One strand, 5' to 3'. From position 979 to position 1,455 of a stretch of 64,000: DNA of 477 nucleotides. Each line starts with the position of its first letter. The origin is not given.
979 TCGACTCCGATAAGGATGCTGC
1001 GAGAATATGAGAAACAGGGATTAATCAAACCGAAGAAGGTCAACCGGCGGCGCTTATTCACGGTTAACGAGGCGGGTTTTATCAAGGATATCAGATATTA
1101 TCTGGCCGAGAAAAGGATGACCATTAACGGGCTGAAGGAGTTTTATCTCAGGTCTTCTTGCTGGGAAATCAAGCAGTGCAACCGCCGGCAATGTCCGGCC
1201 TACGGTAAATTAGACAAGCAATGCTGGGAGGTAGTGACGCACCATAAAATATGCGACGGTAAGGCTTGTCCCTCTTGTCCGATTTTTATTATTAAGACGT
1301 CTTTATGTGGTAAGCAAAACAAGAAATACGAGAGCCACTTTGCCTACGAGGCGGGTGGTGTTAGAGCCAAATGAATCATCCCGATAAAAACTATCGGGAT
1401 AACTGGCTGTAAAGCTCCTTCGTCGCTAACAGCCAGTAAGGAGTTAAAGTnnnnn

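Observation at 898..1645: Cys-rich MerR-family regulator and an SD-driven small ORF inserted between mvhD and mvhG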

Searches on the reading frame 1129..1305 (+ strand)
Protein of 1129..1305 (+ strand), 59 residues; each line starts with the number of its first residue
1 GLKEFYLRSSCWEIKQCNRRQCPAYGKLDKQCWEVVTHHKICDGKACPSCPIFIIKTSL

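Call 36: search_protein_representatives(alignment_id=A3)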
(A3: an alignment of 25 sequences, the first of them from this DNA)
Query: 25 sequences, 59 profile positions. Proteins with E-value up to 0.001 (for the whole library): 159; up to 1e-10: 9; up to 1e-30: 0. The best 150 are listed.
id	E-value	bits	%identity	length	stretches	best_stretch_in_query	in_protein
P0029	7.3e-25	102.6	-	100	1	1-58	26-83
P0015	1.6e-24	101.5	-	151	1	1-57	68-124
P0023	1.5e-22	95.2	-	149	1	1-57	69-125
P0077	6.1e-19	83.7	-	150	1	1-57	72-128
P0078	1.6e-17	79.1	-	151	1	1-59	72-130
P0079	2.2e-16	75.5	-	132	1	2-57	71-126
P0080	3.9e-14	68.3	-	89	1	8-58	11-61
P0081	7.7e-12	60.9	-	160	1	1-57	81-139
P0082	1.0e-11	60.5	-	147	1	1-58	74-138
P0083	4.1e-10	55.4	-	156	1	1-55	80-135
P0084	5.7e-10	54.9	-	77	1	1-57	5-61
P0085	1.9e-09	53.3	-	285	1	1-55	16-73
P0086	5.2e-09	51.9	-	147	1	1-56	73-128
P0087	1.2e-08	50.7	-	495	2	9-53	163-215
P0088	4.0e-08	49.0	-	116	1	8-54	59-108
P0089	5.4e-08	48.6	-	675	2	10-36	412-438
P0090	6.8e-08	48.3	-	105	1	9-57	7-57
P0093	1.0e-07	47.7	-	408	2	10-55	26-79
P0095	1.7e-07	47.0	-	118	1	9-58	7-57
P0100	5.1e-07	45.5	-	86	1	9-57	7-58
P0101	5.7e-07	45.3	-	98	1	7-58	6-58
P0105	6.9e-07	45.0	-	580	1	9-53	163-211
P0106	1.1e-06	44.4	-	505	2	8-55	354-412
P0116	3.1e-06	42.9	-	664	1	10-55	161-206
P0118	3.3e-06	42.9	-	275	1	9-56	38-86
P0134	1.4e-05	40.9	-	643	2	8-53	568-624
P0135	1.6e-05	40.7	-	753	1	8-56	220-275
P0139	2.8e-05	39.9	-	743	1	10-53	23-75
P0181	1.2e-04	37.9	-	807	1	10-57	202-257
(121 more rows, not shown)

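Call 37: search_protein_families(library=pfam, proteins=[P0087, P0089, P0093, P0105, P0106, P0116, P0134, P0135, P0139, P0181], max_evalue=0.001)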
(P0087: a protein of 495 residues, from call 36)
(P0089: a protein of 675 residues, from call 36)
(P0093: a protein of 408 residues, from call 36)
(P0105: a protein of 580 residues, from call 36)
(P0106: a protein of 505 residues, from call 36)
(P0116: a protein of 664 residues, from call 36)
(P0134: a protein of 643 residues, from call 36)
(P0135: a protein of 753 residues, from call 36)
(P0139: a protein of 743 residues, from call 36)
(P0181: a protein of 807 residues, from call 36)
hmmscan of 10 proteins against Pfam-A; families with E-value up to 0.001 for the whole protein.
P0087 (495 aa): 4 families
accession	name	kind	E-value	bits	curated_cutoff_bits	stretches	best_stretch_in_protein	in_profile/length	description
PF02518.31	HATPase_c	-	5e-25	88.5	26.4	1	387-491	4-110/111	Histidine kinase-, DNA gyrase B-, and HSP90-like ATPase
PF00512.31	HisKA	-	7.2e-13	48.8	26.9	1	280-339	4-63/66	His Kinase A (phospho-acceptor) domain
PF07568.18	HisKA_2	-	5.7e-05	23.6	22.3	1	285-354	2-66/76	Histidine kinase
PF14501.12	HATPase_c_5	-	0.00015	22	22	0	389-477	6-91/102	GHKL domain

P0089 (675 aa): 1 family
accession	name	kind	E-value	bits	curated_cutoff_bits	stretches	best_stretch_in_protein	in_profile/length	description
PF00990.26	GGDEF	-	4e-43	147.4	23.8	1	504-663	2-160/161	Diguanylate cyclase, GGDEF domain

P0093 (408 aa): 2 families
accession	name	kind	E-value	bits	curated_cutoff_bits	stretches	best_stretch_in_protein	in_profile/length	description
PF00990.26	GGDEF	-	6e-47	159.9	23.8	1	244-404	2-160/161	Diguanylate cyclase, GGDEF domain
PF24898.2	GGDEF_GdpP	-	0.00089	20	30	0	281-399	2-109/126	Cyclic-di-AMP phosphodiesterase GdpP-like, GGDEF domain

P0105 (580 aa): 2 families
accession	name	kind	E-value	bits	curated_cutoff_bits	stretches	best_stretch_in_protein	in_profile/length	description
PF02518.31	HATPase_c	-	4.1e-27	95.3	26.4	1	372-486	1-109/111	Histidine kinase-, DNA gyrase B-, and HSP90-like ATPase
PF00512.31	HisKA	-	1e-20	73.9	26.9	1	260-325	1-66/66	His Kinase A (phospho-acceptor) domain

P0106 (505 aa): 1 family
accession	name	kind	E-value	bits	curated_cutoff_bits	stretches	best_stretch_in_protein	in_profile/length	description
PF00015.26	MCPsignal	-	2e-39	135.6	34.6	1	155-303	10-172/172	Methyl-accepting chemotaxis protein (MCP) signalling domain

P0116 (664 aa): 4 families
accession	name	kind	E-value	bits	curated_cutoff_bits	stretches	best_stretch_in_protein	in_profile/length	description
PF00990.26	GGDEF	-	2.8e-52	177.2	23.8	1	493-651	1-161/161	Diguanylate cyclase, GGDEF domain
PF13185.12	GAF_2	-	4.4e-33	114.8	28.6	2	342-481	2-136/136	GAF domain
PF01590.32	GAF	-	1.4e-30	107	22.4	2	345-480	3-133/133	GAF domain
PF13492.12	GAF_3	-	9.6e-18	65.3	27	2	346-481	4-128/129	GAF domain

P0134 (643 aa): 2 families
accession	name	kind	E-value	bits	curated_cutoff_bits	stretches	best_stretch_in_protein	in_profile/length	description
PF00015.26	MCPsignal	-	2.3e-36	125.7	34.6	1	298-443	13-172/172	Methyl-accepting chemotaxis protein (MCP) signalling domain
PF13682.11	CZB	-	1.2e-14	54.8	29.4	1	62-132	1-63/64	Chemoreceptor zinc-binding domain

P0135 (753 aa): 4 families
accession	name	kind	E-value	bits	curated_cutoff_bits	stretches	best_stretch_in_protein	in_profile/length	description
PF00563.25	EAL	-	2.7e-76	256.5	31.3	1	490-726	3-236/236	EAL domain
PF00990.26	GGDEF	-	4.4e-45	153.8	23.8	1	312-469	1-161/161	Diguanylate cyclase, GGDEF domain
PF17203.10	sCache_3_2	-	6.8e-09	36.4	28.4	1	40-165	6-137/140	Single cache domain 3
PF00672.30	HAMP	-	0.00017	22.3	25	0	275-295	32-52/53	HAMP domain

P0139 (743 aa): 9 families
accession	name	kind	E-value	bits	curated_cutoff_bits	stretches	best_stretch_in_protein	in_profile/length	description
PF07730.19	HisKA_3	-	2.8e-17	63.5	24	1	537-604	1-68/68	Histidine kinase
PF13426.13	PAS_9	-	7e-17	62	27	1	239-341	2-103/103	PAS domain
PF00989.32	PAS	-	1.1e-16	61.3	22.6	2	229-339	2-113/113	PAS fold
PF13188.13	PAS_8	-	3.6e-14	52.5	21.8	2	112-166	3-54/65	PAS domain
PF02518.31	HATPase_c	-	5.4e-11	43.4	26.4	1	644-737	3-110/111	Histidine kinase-, DNA gyrase B-, and HSP90-like ATPase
PF08448.16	PAS_4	-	9.3e-10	39.2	23.1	0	234-342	1-108/110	PAS fold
PF13492.12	GAF_3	-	5.1e-08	33.8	27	1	372-509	2-129/129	GAF domain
PF13185.12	GAF_2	-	6.2e-05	23.7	28.6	1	370-508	2-136/136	GAF domain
PF08447.18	PAS_3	-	0.00012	22.8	25.6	0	252-335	3-88/89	PAS fold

P0181 (807 aa): 5 families
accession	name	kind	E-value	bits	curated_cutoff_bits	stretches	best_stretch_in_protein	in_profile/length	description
PF00072.30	Response_reg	-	2.6e-55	185.8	30.2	2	12-122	1-111/111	Response regulator receiver domain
PF02518.31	HATPase_c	-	2e-31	109.1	26.4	1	407-521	1-109/111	Histidine kinase-, DNA gyrase B-, and HSP90-like ATPase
PF00512.31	HisKA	-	2e-22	79.4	26.9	1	296-360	2-66/66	His Kinase A (phospho-acceptor) domain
PF01627.28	Hpt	-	1.6e-12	48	24.6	1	715-793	1-82/84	Hpt domain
PF23198.2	PDE8A_N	-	1.4e-07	32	29.6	0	552-646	11-109/147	PDE8A-like, N-terminal domain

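Call 38: search_protein_families(library=ncbifam, proteins=[P0087, P0093, P0085, P0090, P0095, P0100, P0101, P0088, P0118, P0139], max_evalue=0.01)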
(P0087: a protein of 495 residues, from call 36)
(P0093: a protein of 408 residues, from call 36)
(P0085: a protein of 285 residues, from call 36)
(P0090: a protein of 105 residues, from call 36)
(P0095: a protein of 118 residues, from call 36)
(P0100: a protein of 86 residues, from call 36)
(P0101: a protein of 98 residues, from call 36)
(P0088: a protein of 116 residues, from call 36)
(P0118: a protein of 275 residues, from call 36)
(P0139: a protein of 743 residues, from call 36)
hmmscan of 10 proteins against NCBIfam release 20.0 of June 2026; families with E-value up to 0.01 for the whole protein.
P0087 (495 aa): 87 families (the best 25 are shown)
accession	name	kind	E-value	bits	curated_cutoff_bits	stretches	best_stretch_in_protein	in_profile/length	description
NF008468.0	PRK11360.1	equivalog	6.8e-72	242.7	646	1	261-493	379-611/616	two-component system sensor histidine kinase AtoS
NF007688.0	PRK10364.1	equivalog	7.9e-55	186.4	479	1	264-495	226-456/460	two-component system sensor histidine kinase ZraS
NF038348.1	T2SS_HK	subfamily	6.9e-49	166.7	450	2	309-490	391-573/574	histidine kinase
NF046026.1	HisKinCckACaul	equivalog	3.9e-45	154.1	1000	1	263-493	287-535/678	cell cycle histidine kinase CckA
NF053867.1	SprKinKinDBac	equivalog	2.7e-42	144.9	775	1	272-492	280-499/500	sporulation kinase KinD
NF046020.1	HisKinCckABruc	equivalog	2.8e-42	144.6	1000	1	262-490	464-707/868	cell cycle histidine kinase CckA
NF010411.0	PRK13837.1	equivalog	3.8e-42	144.3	647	1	263-493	435-678/828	two-component system VirA-like sensor kinase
NF052574.1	HisKinEspCMyxo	equivalog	6.8e-42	143.6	1200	1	262-493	401-640/785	serine histidine kinase EspC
NF047497.1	HK_LIC_12097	equivalog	2.1e-38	132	500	1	247-490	120-366/367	LIC_12097 family sensor histidine kinase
NF047466.1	hybrid_RR_LvrB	exception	4.1e-38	131.5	500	1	249-490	126-376/377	hybrid histidine kinase/response regulator LvrB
NF052573.1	HisKinEspAMyxo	equivalog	7.8e-36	123.4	1400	1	259-492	365-613/755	serine histidine kinase EspA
NF046044.1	PnpS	equivalog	2e-34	119.3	400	1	285-489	177-390/390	two-component system histidine kinase PnpS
NF010076.0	PRK13557.1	subfamily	2.3e-34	118.8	631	1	264-493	149-397/540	histidine kinase famiy protein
NF047794.1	HisKinPtgB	equivalog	2.4e-32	112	1000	1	224-481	389-646/656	two-component system sensor histidine kinase PgtB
NF006800.0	PRK09303.1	equivalog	4.9e-32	111.3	342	1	242-494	116-381/383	histidine kinase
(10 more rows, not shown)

P0093 (408 aa): 23 families
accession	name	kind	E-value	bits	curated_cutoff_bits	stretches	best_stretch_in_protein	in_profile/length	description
TIGR00254.1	GGDEF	domain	6.5e-54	182.1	37.4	1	241-406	3-164/168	diguanylate cyclase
NF007135.0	PRK09581.1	equivalog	6.2e-50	170.3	474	1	230-406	279-452/457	PleD family two-component system response regulator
NF038266.1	diguan_SiaD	equivalog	2e-45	155.1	290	1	216-406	70-252/252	biofilm regulation diguanylate cyclase SiaD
NF041606.1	dguan_cyc_DgcA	equivalog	7.8e-42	143.4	370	1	228-406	163-336/340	diguanylate cyclase DgcA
NF007423.1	PRK09966.1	equivalog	8.6e-41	140.1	325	1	218-399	214-390/390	diguanylate cyclase DgcN/YfiN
NF007380.0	PRK09894.1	equivalog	3.5e-39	134.9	256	1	225-406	113-284/296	diguanylate cyclase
NF051473.1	DigCycDgcsShew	equivalog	5.4e-39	134.3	400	1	198-404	93-286/291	diguanylate cyclase DgcS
NF007298.0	PRK09776.1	equivalog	1.4e-32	112.6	1135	1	244-406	685-842/1111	diguanylate cyclase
NF047654.1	DiguCycDgcRLepto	equivalog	2.9e-32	111.8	500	1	216-406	107-293/295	diguanylate cyclase DgcR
NF011955.1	PRK15426.1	equivalog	3.1e-31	108.2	408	1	244-406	399-558/564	cellulose biosynthesis regulator diguanylate cyclase DgcQ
NF045675.1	PhdiestaseDibA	equivalog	1.3e-29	103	980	1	210-404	171-359/623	phosphodiesterase DibA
NF040885.1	diguan_DgcJ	equivalog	8.1e-29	100.7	500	1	234-403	332-490/493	diguanylate cyclase DgcJ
NF007474.0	PRK10060.1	equivalog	5.5e-28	97.6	782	1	237-405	231-391/663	cyclic di-GMP phosphodiesterase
NF007599.0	PRK10245.1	equivalog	4.3e-25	88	402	1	239-405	206-366/371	diguanylate cyclase AdrA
NF047872.1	GGDEF_GdpS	equivalog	6.6e-25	88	400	1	244-406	188-347/355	GGDEF domain-containing protein GdpS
NF045718.1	two_CW_domain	domain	1.3e-15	57.5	35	2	26-78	2-75/80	two-CW domain-containing protein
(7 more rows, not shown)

P0085 (285 aa): 0 families

P0090 (105 aa): 0 families

P0095 (118 aa): 0 families

P0100 (86 aa): 0 families

P0101 (98 aa): 0 families

P0088 (116 aa): 0 families

P0118 (275 aa): 22 families
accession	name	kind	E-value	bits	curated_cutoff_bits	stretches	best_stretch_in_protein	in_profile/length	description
NF007423.1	PRK09966.1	equivalog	3.8e-39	134.7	325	1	101-269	221-390/390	diguanylate cyclase DgcN/YfiN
TIGR00254.1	GGDEF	domain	1.2e-38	132.4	37.4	1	115-273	1-161/168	diguanylate cyclase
NF007380.0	PRK09894.1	equivalog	3.4e-35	121.8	256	1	94-271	103-279/296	diguanylate cyclase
NF038266.1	diguan_SiaD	equivalog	5.6e-35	120.9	290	1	108-270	83-246/252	biofilm regulation diguanylate cyclase SiaD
NF051473.1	DigCycDgcsShew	equivalog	4.8e-31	108.2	400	1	112-270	128-282/291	diguanylate cyclase DgcS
NF041606.1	dguan_cyc_DgcA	equivalog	4.9e-31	107.9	370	1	107-271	166-331/340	diguanylate cyclase DgcA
NF007135.0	PRK09581.1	equivalog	7.6e-30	104.1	474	1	119-272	292-448/457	PleD family two-component system response regulator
NF047654.1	DiguCycDgcRLepto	equivalog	2.2e-28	99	500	1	106-271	120-288/295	diguanylate cyclase DgcR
NF040885.1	diguan_DgcJ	equivalog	3.6e-28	98.6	500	1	121-273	343-490/493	diguanylate cyclase DgcJ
NF007474.0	PRK10060.1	equivalog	1.1e-26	93.2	782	1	113-271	231-387/663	cyclic di-GMP phosphodiesterase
NF007298.0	PRK09776.1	equivalog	6.2e-25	87.3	1135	1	113-271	678-837/1111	diguanylate cyclase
NF007599.0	PRK10245.1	equivalog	6.9e-24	84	402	1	114-271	205-362/371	diguanylate cyclase AdrA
NF045675.1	PhdiestaseDibA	equivalog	9.4e-23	80.4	980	1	112-270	196-355/623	phosphodiesterase DibA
NF011955.1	PRK15426.1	equivalog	1.4e-22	79.6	408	1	101-271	380-553/564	cellulose biosynthesis regulator diguanylate cyclase DgcQ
NF053781.1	cdiGMPphdstlr2612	equivalog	1.6e-19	69.1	1600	1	59-273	783-996/1268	Tlr1612 family c-di-GMP phosphodiesterase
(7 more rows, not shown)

P0139 (743 aa): 24 families
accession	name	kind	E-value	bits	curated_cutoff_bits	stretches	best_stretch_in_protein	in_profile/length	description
NF052443.1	SensHisKinMctS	equivalog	4e-48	163.9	700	1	521-736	234-448/457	two-component system sensor histidine kinase MctS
NF008649.0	PRK11644.1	equivalog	1.6e-39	136.1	408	1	500-737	265-497/499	signal transduction histidine-protein kinase/phosphatase UhpB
NF052531.1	Strep_LiaS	equivalog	1.6e-28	99.9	450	1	535-736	130-327/328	envelope stress sensor histidine kinase LiaS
NF008184.0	PRK10935.1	equivalog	1.2e-27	96.8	553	1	536-737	362-560/565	nitrate/nitrite two-component system sensor histidine kinase NarQ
TIGR00229.1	sensory_box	domain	1.2e-27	96.5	22.9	2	229-343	6-120/126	PAS domain S-box protein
NF047786.1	his_kin_MadS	equivalog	2.3e-25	89.6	500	1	535-735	228-434/434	MadS family sensor histidine kinase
NF007896.0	PRK10600.1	equivalog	1.1e-24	87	578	1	470-734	336-583/598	nitrate/nitrite two-component system sensor histidine kinase NarX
NF047874.1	MASE3_PAS_HK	subfamily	3.9e-12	45.7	560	1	213-372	250-409/655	MASE3 domain-containing sensor histidine kinase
NF008468.0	PRK11360.1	equivalog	8.7e-11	40.9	646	2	119-224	277-388/616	two-component system sensor histidine kinase AtoS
NF033092.0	HK_WalK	equivalog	1.8e-09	36.8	725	1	117-226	265-375/594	cell wall metabolism sensor histidine kinase WalK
NF053781.1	cdiGMPphdstlr2612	equivalog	4.9e-08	31.1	1600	0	212-378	699-864/1268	Tlr1612 family c-di-GMP phosphodiesterase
NF007298.0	PRK09776.1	equivalog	8.6e-08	30.5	1135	1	222-342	296-417/1111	diguanylate cyclase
NF047322.1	HK_morpho_MacS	equivalog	2.8e-07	30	300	1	639-735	268-367/367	MacS family sensor histidine kinase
NF052573.1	HisKinEspAMyxo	equivalog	7.1e-07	27.6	1400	1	210-377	240-400/755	serine histidine kinase EspA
NF045595.1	HK_scytonemin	equivalog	1.5e-06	26.9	865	1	182-373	239-427/637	scytonemin biosynthesis sensor histidine kinase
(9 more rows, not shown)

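Call 60: search_solved_structures(query=A3, max_evalue=10)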
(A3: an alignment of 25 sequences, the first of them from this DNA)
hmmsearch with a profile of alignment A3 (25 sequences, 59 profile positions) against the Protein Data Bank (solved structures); distinct sequences matched with E-value up to 10: 2.
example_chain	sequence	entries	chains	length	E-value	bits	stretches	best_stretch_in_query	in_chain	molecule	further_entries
8xc4_A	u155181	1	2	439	0.36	13.9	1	14-39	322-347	Glycoprotein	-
8xps_A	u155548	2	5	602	0.48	13.5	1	14-39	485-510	Nipah virus Bangladesh string G protein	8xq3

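Call 88: list_cluster_members(proteins=[P0093, P0087, P0090, P0095, P0106, P0101, P0036, P0118])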
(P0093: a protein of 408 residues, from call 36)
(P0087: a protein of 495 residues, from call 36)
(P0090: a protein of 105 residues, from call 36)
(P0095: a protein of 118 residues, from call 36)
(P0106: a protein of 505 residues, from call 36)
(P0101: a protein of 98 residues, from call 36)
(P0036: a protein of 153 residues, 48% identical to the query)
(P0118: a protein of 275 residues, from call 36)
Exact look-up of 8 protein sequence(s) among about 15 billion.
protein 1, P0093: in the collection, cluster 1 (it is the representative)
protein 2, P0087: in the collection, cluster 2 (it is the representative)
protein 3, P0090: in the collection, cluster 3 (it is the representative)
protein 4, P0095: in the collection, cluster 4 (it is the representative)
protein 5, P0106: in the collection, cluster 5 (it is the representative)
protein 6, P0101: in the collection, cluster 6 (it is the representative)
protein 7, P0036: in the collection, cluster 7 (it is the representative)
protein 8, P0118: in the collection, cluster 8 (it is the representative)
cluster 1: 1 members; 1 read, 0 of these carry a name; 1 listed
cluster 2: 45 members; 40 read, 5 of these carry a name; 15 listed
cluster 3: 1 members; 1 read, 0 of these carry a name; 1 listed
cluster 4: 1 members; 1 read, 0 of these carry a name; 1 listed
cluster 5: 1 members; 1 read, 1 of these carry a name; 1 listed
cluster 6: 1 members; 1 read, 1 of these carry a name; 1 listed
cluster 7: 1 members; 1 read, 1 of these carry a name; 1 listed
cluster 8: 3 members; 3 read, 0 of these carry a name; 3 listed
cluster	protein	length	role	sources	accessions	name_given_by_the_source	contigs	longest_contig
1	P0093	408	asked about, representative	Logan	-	-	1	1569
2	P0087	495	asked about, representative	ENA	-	-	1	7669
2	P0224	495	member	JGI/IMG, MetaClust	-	\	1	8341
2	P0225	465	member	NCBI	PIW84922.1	MAG: hypothetical protein COZ95_07275, partial [Nitrospirae bacterium ...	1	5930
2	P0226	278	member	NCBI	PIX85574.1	MAG: hypothetical protein COZ32_07795, partial [Nitrospirae bacterium ...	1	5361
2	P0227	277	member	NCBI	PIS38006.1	MAG: hypothetical protein COT35_03095, partial [Nitrospirae bacterium ...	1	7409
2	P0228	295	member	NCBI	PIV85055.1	MAG: hypothetical protein COW52_04300, partial [Nitrospirae bacterium ...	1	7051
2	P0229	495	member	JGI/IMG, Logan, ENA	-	-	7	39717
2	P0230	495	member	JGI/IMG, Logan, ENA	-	-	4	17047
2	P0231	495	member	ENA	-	-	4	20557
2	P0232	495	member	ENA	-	-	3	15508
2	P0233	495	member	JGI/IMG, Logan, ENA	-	-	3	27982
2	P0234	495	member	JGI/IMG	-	-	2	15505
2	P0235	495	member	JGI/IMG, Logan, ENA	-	-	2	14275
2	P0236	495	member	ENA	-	-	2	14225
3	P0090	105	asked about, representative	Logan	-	-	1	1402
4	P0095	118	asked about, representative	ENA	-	-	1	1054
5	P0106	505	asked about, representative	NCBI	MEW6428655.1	MAG: methyl-accepting chemotaxis protein [Thermodesulfobacteriota bacterium]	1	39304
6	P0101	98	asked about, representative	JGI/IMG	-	hypothetical protein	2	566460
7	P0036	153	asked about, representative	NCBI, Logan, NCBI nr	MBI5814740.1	MAG: MerR family transcriptional regulator [Nitrospinae bacterium] | MerR family transcriptional regulator [Nitrospinota bacterium]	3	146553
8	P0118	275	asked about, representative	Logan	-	-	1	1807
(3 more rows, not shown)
